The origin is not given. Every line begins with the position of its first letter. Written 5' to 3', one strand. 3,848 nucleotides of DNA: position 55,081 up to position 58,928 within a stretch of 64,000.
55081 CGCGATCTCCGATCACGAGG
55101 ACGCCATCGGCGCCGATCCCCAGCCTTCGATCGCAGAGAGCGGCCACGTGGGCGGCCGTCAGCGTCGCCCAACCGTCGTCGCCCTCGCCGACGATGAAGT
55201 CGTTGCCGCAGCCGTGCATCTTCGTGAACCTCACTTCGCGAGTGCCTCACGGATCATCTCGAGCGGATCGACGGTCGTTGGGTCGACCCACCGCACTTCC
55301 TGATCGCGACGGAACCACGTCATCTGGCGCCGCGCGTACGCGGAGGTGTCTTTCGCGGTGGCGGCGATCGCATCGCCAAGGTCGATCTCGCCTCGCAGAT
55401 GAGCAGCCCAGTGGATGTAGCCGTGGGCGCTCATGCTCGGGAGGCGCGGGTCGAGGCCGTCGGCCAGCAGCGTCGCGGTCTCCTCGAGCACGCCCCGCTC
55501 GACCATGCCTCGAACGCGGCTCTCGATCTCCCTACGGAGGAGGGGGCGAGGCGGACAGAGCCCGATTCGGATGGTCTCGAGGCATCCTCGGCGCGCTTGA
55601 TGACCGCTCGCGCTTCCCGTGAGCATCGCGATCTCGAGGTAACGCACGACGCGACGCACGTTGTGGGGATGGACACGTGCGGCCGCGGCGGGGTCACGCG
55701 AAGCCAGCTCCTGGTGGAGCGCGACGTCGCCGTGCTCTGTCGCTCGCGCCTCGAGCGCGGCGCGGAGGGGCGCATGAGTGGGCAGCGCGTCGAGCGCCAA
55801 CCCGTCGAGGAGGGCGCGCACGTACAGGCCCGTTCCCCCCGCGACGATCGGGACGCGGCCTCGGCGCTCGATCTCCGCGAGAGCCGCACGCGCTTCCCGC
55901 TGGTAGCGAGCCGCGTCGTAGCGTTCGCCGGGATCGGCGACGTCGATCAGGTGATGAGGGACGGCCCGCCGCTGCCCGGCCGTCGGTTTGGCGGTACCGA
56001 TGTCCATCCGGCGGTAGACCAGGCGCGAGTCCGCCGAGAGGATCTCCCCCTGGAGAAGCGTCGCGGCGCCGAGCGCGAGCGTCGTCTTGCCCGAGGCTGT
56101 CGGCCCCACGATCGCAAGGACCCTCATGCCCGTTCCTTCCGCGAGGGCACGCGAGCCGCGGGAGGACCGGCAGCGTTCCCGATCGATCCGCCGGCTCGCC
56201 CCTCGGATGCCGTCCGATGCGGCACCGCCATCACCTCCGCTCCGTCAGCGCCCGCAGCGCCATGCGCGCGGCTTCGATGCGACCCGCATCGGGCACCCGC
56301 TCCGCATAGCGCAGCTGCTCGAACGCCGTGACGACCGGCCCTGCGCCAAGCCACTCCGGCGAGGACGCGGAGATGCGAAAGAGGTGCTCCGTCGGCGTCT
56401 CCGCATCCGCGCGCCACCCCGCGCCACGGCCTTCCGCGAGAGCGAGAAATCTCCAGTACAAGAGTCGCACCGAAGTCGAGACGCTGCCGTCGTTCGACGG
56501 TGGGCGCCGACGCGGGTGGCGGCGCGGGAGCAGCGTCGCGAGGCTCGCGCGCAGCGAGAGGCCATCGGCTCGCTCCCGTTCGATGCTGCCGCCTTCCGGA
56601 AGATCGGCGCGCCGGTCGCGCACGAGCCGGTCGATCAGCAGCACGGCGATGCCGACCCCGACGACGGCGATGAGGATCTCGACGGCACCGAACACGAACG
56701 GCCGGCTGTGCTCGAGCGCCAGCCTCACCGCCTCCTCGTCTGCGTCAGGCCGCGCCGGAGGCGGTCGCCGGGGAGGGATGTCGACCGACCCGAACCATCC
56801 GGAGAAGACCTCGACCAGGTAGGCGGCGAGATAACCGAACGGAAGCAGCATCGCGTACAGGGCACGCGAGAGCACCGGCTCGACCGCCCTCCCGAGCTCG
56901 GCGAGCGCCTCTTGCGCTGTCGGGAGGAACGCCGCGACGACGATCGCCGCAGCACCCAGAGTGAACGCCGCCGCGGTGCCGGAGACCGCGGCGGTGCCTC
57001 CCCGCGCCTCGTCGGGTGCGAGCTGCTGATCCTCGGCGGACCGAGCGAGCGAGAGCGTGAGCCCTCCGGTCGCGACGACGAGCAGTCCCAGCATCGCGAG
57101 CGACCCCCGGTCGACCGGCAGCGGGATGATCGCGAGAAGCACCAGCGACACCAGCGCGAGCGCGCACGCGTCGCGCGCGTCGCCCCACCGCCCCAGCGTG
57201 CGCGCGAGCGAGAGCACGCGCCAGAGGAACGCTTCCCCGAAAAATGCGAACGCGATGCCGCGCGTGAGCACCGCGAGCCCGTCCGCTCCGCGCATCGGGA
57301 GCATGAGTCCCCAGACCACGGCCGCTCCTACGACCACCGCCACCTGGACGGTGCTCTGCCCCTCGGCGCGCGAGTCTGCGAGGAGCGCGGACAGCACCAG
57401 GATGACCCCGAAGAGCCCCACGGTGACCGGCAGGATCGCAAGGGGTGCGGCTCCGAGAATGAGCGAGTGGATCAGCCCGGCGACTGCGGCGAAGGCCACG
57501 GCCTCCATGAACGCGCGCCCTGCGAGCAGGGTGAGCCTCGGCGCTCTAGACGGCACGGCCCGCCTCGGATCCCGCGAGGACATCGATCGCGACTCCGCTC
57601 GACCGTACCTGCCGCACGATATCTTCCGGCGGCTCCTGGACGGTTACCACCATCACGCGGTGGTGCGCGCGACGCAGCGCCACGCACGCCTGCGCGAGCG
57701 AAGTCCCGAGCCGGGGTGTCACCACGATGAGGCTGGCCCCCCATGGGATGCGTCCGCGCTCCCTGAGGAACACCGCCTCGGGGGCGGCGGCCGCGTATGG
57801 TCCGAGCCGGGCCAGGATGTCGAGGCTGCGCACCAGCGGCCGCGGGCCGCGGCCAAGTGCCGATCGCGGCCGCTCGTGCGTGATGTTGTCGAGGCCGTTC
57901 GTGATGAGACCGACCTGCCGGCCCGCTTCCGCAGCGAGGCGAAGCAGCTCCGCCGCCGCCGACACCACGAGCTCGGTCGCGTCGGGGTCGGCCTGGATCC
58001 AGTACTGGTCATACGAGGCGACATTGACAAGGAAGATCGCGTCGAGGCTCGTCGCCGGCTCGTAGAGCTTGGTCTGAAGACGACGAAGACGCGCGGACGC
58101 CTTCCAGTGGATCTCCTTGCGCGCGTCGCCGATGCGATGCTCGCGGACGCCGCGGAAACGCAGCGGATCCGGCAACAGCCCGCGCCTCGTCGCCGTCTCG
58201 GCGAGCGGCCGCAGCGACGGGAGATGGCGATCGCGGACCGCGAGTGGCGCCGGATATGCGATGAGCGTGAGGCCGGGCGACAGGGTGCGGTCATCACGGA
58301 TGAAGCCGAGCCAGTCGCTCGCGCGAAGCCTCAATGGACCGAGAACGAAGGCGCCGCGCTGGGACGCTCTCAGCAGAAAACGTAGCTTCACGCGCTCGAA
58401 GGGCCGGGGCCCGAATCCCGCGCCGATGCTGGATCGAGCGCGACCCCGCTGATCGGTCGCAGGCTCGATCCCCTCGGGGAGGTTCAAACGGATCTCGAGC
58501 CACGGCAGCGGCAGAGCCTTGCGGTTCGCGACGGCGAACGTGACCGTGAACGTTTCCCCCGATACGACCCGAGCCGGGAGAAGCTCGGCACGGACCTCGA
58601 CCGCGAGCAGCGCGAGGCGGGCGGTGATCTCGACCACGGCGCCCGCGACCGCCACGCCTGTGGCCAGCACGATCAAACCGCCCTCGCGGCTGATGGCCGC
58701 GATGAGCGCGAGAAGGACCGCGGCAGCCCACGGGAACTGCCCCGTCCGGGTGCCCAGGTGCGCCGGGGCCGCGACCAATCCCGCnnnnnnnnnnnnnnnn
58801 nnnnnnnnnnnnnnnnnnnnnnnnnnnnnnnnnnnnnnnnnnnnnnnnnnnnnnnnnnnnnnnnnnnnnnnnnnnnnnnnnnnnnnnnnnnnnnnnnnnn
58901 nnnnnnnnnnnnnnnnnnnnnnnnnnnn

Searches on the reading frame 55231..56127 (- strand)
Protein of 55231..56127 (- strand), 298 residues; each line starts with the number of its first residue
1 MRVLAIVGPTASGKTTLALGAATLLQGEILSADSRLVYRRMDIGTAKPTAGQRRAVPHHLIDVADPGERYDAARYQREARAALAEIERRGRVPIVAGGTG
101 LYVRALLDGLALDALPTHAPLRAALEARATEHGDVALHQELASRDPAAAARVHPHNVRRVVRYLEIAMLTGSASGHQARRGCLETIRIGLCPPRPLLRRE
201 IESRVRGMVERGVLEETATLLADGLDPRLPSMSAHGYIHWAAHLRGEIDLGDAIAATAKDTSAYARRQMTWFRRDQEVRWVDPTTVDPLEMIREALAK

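Call 5: search_protein_families(library=pfam, proteins=[window:55231-56127:-], max_evalue=0.1)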
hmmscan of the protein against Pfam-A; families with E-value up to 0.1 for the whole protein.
window:55231-56127:- (298 aa): 3 families
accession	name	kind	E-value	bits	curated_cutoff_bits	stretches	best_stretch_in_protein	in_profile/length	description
PF01715.23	IPPT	-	3.7e-77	259.7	23.6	1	37-275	2-243/243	IPP transferase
PF13671.12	AAA_33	-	0.0092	16.7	27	1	3-65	1-47/143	AAA domain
PF19993.5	DO-GTPase2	-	0.021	14.9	27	0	2-29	1-28/226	Double-GTPase 2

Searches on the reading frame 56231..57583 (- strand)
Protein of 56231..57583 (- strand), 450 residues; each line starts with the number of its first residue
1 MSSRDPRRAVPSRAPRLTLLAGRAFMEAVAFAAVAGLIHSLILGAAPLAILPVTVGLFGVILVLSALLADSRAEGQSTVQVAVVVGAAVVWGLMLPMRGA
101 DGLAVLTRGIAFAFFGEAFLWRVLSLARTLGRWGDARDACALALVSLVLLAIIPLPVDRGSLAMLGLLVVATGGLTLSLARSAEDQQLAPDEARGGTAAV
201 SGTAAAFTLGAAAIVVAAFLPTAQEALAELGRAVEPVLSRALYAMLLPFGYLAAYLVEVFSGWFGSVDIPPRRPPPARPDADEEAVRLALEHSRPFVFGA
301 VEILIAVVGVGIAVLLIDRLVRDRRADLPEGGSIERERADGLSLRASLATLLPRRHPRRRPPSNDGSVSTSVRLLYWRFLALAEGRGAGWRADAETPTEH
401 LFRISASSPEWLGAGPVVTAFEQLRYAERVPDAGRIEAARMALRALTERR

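Call 87: search_protein_families(library=pfam, proteins=[window:56231-57583:-], max_evalue=0.0001)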
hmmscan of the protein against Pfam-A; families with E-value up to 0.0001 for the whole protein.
window:56231-57583:- (450 aa): 1 family
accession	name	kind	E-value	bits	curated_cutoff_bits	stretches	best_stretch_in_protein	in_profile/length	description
PF13559.11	DUF4129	-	8.1e-07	29.5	24.8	1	375-444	1-69/69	Domain of unknown function (DUF4129)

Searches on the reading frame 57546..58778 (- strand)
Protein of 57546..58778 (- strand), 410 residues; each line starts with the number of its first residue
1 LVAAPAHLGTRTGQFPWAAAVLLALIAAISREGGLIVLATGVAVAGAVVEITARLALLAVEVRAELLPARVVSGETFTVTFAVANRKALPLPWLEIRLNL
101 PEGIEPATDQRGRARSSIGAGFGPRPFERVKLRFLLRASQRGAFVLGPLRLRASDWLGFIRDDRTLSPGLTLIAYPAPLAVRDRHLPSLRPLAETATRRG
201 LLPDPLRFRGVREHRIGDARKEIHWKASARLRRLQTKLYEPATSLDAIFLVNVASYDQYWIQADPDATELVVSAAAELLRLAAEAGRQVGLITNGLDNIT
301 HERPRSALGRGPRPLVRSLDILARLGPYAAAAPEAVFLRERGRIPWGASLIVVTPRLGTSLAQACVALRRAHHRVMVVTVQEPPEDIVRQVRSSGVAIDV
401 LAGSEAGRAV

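Call 87: search_protein_families(library=pfam, proteins=[window:57546-58778:-], max_evalue=0.0001)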
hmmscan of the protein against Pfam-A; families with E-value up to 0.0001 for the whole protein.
window:57546-58778:- (410 aa): 1 family
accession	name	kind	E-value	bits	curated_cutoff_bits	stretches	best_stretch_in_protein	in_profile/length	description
PF01882.25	DUF58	-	4.5e-11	42.8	23.4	1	211-387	2-175/216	Protein of unknown function DUF58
